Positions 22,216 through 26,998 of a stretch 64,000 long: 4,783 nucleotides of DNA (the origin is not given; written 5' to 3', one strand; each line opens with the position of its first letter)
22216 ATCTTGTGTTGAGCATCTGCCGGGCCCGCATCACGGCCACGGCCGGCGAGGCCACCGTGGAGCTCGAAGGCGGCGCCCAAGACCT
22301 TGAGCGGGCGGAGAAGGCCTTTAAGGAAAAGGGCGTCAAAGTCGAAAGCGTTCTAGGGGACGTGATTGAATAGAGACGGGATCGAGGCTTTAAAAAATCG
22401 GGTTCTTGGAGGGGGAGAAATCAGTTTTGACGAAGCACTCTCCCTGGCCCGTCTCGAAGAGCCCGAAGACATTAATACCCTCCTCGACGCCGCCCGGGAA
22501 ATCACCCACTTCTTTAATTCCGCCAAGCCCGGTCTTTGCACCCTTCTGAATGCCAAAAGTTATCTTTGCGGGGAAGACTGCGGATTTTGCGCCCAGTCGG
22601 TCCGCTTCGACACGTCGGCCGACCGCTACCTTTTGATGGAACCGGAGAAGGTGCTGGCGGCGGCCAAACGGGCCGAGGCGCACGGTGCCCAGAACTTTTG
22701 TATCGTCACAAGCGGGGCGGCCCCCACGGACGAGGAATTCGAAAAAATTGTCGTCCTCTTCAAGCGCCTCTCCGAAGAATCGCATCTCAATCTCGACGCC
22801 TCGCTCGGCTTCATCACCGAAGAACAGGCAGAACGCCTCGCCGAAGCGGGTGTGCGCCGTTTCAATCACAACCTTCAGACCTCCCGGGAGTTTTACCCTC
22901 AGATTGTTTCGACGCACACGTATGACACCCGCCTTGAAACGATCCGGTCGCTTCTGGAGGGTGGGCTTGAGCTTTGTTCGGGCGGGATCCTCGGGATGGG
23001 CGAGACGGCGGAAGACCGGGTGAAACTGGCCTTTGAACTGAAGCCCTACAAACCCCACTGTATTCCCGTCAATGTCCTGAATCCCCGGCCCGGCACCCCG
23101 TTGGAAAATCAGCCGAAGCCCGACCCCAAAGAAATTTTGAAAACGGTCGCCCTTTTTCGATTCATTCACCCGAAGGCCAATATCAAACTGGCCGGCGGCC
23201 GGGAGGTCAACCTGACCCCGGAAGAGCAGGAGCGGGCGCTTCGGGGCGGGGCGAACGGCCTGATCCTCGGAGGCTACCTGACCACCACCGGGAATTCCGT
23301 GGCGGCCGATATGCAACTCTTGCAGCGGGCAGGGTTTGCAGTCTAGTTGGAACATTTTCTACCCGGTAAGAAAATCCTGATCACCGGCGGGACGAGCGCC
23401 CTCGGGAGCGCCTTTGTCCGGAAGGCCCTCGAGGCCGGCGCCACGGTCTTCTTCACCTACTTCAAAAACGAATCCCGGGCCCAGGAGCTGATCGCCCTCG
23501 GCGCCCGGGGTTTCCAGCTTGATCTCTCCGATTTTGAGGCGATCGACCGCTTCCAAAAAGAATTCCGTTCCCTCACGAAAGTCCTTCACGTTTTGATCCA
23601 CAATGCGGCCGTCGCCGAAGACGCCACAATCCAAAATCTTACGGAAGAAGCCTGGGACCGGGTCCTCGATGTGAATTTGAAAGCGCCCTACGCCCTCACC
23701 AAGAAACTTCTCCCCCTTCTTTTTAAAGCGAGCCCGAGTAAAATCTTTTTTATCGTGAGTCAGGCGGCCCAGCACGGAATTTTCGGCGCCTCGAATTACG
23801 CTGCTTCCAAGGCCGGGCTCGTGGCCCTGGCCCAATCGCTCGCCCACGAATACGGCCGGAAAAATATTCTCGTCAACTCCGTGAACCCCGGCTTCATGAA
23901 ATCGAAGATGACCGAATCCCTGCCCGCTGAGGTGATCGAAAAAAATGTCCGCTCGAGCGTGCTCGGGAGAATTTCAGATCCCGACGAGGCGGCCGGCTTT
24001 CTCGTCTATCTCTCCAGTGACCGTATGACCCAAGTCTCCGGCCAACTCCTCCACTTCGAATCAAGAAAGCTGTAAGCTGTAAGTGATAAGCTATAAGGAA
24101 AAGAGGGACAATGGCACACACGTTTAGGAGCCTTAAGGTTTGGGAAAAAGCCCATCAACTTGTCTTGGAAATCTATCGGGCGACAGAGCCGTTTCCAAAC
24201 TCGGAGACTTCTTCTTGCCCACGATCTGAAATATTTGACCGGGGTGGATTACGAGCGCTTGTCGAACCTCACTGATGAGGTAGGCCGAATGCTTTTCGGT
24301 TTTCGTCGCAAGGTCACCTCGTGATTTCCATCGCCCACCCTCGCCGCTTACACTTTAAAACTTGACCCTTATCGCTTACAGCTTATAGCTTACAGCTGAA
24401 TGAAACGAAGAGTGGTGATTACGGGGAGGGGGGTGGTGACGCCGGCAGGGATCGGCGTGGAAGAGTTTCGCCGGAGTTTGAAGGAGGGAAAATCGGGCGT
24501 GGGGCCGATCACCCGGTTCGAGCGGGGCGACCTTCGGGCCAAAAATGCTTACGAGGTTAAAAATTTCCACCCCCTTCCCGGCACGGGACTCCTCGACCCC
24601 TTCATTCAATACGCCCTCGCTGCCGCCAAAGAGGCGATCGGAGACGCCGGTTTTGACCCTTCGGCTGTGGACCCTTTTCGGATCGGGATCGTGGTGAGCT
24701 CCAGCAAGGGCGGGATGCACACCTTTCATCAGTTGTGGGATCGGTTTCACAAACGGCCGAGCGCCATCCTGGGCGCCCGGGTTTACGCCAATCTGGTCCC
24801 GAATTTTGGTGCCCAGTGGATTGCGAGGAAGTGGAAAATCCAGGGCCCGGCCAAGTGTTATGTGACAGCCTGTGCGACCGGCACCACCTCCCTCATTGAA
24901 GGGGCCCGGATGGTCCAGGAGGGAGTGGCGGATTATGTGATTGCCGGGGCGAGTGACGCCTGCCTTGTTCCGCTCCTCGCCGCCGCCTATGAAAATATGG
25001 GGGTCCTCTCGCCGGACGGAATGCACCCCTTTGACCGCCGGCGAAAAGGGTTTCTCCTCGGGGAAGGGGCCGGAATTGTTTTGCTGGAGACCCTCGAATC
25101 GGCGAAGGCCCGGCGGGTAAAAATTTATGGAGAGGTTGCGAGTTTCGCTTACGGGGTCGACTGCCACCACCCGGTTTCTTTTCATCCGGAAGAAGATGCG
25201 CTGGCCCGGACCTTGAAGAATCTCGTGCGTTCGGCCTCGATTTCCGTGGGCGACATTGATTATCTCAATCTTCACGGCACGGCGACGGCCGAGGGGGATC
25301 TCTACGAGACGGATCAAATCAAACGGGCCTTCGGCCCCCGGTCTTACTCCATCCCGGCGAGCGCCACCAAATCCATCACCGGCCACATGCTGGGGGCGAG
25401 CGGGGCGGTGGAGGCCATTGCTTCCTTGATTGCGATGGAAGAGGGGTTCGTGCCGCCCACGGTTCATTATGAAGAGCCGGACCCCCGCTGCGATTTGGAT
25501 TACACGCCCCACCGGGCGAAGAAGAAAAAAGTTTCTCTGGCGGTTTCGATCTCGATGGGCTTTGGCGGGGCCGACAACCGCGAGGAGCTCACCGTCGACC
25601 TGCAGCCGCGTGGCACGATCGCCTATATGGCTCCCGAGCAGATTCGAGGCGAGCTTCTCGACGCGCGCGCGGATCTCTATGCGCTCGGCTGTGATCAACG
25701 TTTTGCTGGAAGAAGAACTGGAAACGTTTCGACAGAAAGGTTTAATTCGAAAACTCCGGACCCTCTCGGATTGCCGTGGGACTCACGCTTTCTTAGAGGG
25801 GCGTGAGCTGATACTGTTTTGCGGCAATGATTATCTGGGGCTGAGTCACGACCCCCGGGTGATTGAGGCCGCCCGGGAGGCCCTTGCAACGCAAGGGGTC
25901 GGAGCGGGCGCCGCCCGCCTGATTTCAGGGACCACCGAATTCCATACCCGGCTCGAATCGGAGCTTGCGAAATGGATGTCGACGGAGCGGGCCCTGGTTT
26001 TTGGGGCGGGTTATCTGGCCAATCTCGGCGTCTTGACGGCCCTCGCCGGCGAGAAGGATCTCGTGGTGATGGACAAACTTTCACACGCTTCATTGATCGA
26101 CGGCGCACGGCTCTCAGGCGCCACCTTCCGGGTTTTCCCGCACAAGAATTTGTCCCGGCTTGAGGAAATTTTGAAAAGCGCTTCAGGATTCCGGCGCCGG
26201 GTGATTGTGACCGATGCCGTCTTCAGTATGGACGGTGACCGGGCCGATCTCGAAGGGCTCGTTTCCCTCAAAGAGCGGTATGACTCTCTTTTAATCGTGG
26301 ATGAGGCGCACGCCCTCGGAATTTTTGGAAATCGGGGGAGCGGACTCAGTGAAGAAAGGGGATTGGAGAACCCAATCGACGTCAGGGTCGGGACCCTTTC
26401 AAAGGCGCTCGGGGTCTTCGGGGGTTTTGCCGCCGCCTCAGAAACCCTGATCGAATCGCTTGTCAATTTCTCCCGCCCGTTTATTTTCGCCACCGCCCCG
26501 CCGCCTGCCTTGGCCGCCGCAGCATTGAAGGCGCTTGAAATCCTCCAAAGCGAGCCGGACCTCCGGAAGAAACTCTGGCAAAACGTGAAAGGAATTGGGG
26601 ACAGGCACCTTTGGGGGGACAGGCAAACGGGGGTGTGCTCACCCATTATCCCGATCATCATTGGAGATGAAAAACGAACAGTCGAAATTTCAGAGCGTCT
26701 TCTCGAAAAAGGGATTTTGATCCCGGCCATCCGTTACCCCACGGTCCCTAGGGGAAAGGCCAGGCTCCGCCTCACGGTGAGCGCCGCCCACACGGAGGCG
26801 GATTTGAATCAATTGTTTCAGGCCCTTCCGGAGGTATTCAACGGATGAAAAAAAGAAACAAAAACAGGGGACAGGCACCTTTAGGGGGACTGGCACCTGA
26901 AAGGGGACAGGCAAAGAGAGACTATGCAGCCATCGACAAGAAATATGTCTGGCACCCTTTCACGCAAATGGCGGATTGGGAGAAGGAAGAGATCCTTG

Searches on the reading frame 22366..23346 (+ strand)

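Call 55: search_protein_families(library=pfam, proteins=[window:22366-23346:+], max_evalue=0.00001)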
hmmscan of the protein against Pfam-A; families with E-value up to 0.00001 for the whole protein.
window:22366-23346:+ (326 aa): 2 families
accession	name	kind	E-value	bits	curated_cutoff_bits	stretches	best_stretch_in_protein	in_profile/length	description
PF04055.27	Radical_SAM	-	6.6e-25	88.6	29.5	1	67-222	6-163/166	Radical SAM superfamily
PF06968.18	BATS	-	8.6e-24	84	22.2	1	234-324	1-87/88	Biotin and Thiamin Synthesis associated domain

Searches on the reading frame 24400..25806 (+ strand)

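Call 55: search_protein_families(library=pfam, proteins=[window:24400-25806:+], max_evalue=0.00001)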
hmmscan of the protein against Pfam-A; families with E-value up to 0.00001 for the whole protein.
window:24400-25806:+ (468 aa): 2 families
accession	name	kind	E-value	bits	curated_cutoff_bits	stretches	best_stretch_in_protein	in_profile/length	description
PF00109.32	ketoacyl-synt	-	5.4e-40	138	20.8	1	3-235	2-252/252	Beta-ketoacyl synthase, N-terminal domain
PF02801.28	Ketoacyl-synt_C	-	2e-27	96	20.8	1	243-358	1-119/119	Beta-ketoacyl synthase, C-terminal domain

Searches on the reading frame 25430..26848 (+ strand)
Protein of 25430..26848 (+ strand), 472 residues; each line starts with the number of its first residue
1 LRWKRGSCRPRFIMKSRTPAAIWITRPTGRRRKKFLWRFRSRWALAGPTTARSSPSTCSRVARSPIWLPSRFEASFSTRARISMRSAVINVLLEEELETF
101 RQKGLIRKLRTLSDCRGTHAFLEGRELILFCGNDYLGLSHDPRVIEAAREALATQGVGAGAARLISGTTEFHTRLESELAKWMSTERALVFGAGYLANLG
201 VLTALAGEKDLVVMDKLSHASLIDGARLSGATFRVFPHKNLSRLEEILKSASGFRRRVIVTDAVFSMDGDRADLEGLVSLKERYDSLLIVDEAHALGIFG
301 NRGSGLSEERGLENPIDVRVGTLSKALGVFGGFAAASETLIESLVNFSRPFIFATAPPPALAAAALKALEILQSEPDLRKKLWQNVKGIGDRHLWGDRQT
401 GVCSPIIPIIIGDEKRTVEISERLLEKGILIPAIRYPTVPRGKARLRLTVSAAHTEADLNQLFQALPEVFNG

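Call 55: search_protein_families(library=pfam, proteins=[window:25430-26848:+], max_evalue=0.00001)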
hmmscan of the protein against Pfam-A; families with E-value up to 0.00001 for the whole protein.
window:25430-26848:+ (472 aa): 1 family
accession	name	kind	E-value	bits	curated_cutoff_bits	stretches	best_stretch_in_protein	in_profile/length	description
PF00155.27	Aminotran_1_2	-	3e-56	191.6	19.7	1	126-466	2-361/361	Aminotransferase class I and II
